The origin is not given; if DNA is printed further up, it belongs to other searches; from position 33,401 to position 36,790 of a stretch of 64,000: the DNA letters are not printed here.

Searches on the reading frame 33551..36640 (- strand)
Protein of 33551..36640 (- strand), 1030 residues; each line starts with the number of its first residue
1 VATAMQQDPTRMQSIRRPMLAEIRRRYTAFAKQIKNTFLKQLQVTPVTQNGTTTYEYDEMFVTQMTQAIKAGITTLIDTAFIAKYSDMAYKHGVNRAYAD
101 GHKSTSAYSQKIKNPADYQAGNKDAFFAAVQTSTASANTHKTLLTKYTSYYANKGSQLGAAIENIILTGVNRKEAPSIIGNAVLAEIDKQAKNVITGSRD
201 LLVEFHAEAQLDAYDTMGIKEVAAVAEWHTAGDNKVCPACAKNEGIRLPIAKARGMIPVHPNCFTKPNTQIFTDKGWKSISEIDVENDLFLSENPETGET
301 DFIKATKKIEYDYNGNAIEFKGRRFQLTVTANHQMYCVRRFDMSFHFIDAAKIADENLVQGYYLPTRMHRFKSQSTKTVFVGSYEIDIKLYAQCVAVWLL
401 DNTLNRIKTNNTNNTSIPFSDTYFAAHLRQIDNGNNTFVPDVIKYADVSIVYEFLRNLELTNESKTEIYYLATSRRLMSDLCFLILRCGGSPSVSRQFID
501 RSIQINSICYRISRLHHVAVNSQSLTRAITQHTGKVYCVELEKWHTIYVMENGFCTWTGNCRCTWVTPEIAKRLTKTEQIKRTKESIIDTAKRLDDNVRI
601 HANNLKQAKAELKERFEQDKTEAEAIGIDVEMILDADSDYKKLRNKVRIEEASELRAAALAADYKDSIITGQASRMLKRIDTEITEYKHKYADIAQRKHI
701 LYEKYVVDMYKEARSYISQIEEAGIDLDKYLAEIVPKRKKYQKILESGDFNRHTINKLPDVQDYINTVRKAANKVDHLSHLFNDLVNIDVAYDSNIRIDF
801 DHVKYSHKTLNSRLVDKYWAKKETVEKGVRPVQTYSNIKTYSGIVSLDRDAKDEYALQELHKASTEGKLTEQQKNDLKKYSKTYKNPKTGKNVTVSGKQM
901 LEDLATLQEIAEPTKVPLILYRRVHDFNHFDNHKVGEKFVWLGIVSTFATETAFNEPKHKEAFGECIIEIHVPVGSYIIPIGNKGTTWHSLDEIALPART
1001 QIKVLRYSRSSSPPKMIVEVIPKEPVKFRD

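Call 17: search_protein_families(library=phrogs, proteins=[window:33551-36640:-], max_evalue=0.001)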
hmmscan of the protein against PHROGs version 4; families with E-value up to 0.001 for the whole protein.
window:33551-36640:- (1030 aa): 2 families
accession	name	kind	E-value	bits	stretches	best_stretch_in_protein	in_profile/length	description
phrog_758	-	head and packaging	4.1e-06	27.3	1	5-115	24-143/326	head morphogenesis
phrog_2662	-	head and packaging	7.9e-05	22.4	1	23-263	485-701/717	portal protein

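Call 66: search_protein_families(library=pfam, proteins=[window:33551-36640:-], max_evalue=0.001)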
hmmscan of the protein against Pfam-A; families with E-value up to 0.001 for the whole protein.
window:33551-36640:- (1030 aa): 0 families
